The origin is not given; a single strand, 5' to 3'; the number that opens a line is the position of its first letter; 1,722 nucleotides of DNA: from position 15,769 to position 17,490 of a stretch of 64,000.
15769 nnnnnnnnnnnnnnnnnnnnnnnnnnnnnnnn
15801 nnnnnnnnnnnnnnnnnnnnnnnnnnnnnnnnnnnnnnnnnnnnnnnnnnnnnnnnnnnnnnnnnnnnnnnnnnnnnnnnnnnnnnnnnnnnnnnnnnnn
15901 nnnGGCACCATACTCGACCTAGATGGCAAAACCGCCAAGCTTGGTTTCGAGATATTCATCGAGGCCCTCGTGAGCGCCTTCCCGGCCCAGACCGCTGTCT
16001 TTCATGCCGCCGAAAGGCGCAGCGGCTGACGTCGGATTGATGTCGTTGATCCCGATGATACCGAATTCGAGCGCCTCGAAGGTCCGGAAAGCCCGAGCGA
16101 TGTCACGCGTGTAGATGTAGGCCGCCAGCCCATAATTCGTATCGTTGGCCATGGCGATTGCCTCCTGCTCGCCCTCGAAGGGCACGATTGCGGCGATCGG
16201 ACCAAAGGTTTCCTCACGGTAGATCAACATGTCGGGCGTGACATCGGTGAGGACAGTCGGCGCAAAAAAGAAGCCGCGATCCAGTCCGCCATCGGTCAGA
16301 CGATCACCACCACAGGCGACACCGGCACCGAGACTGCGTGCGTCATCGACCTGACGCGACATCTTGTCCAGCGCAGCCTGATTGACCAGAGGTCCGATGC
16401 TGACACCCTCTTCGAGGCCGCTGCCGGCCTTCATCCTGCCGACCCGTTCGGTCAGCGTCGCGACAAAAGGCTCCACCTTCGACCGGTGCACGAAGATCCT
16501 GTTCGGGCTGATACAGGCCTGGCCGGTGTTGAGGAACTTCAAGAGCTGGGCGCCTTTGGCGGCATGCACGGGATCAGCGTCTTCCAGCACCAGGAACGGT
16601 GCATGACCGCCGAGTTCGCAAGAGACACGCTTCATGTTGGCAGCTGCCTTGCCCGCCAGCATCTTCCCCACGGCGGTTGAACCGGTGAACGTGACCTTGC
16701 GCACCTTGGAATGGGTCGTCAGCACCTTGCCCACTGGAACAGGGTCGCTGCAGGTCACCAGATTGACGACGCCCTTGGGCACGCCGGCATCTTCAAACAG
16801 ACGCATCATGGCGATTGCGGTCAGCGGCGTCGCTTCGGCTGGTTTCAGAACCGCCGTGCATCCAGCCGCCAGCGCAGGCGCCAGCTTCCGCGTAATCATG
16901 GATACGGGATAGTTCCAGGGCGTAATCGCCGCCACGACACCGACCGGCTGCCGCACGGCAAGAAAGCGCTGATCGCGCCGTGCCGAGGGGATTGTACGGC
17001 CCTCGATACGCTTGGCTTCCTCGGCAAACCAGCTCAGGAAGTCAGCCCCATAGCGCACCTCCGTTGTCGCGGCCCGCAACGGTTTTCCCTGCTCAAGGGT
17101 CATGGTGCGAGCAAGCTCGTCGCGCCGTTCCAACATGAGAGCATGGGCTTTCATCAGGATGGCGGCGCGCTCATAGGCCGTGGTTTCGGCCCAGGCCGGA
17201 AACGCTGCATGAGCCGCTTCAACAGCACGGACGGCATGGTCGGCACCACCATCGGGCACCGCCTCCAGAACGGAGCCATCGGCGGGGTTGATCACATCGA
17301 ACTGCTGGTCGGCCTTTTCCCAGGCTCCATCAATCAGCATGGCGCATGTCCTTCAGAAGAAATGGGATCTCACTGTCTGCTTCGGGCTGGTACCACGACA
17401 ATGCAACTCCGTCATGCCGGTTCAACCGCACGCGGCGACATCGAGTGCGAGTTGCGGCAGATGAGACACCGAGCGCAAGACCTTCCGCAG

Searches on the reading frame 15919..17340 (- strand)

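Call 9: search_protein_families(library=pfam, proteins=[window:15919-17340:-], max_evalue=0.00001)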
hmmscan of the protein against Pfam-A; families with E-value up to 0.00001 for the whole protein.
window:15919-17340:- (473 aa): 1 family
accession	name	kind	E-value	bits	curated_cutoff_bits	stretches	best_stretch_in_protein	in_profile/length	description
PF00171.27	Aldedh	-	3e-170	567.2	23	1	7-467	1-459/461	Aldehyde dehydrogenase family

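Call 67: search_protein_families(library=ncbifam, proteins=[window:15919-17340:-], max_evalue=1e-15)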
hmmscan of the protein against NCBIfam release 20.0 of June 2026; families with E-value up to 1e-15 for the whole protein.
window:15919-17340:- (473 aa): 38 families (the best 25 are shown)
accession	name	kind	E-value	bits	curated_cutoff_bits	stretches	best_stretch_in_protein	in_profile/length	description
TIGR01780.1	SSADH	subfamily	7.4e-175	582.1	646.35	1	16-467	1-448/448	succinate-semialdehyde dehydrogenase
NF008415.0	PRK11241.1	equivalog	1.4e-156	522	828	1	2-467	14-476/482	NADP-dependent succinate-semialdehyde dehydrogenase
TIGR01804.1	BADH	equivalog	2.7e-136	454.7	668.6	1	3-467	2-467/467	betaine-aldehyde dehydrogenase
NF009725.0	PRK13252.1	equivalog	1.7e-131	439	593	1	5-467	13-475/488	betaine-aldehyde dehydrogenase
TIGR02299.1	HpaE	equivalog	5.4e-127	424.3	638.35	1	2-467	4-472/488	5-carboxymethyl-2-hydroxymuconate semialdehyde dehydrogenase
NF010000.0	PRK13473.1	subfamily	1.4e-126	423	615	1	1-467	5-468/475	aminobutyraldehyde dehydrogenase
NF007497.0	PRK10090.1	equivalog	4.4e-119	398.4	500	1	1-467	9-473/480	aldehyde dehydrogenase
NF006916.0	PRK09407.1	equivalog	2.1e-118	396.2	521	1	9-467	31-488/526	succinic semialdehyde dehydrogenase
NF045735.1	PaDhStyDPseudo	equivalog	1.8e-117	393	850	1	1-467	5-477/483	phenylacetaldehyde dehydrogenase StyD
NF052305.1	DioxValDhHalo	equivalog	8.4e-117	391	750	1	3-466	9-476/483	2,5-dioxovalerate dehydrogenase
NF040648.1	lactal_redase_Meth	equivalog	5.8e-112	375.1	650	1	1-468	1-459/463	lactaldehyde dehydrogenase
NF042993.1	AlphKGSA_gudD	equivalog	1.2e-110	370.6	770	1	3-450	8-458/481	alpha-ketoglutaric semialdehyde dehydrogenase GucD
NF040792.1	glyc_ald_dh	equivalog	5.1e-109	365.4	760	1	2-467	4-469/488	D-glyceraldehyde dehydrogenase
NF045736.1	PaDhStyDRhodo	equivalog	2.2e-108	362.9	800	1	2-466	6-472/479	phenylacetaldehyde dehydrogenase StyD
TIGR03216.1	OH_muco_semi_DH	equivalog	1.1e-105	354.1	693.25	1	2-467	4-475/481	2-hydroxymuconic semialdehyde dehydrogenase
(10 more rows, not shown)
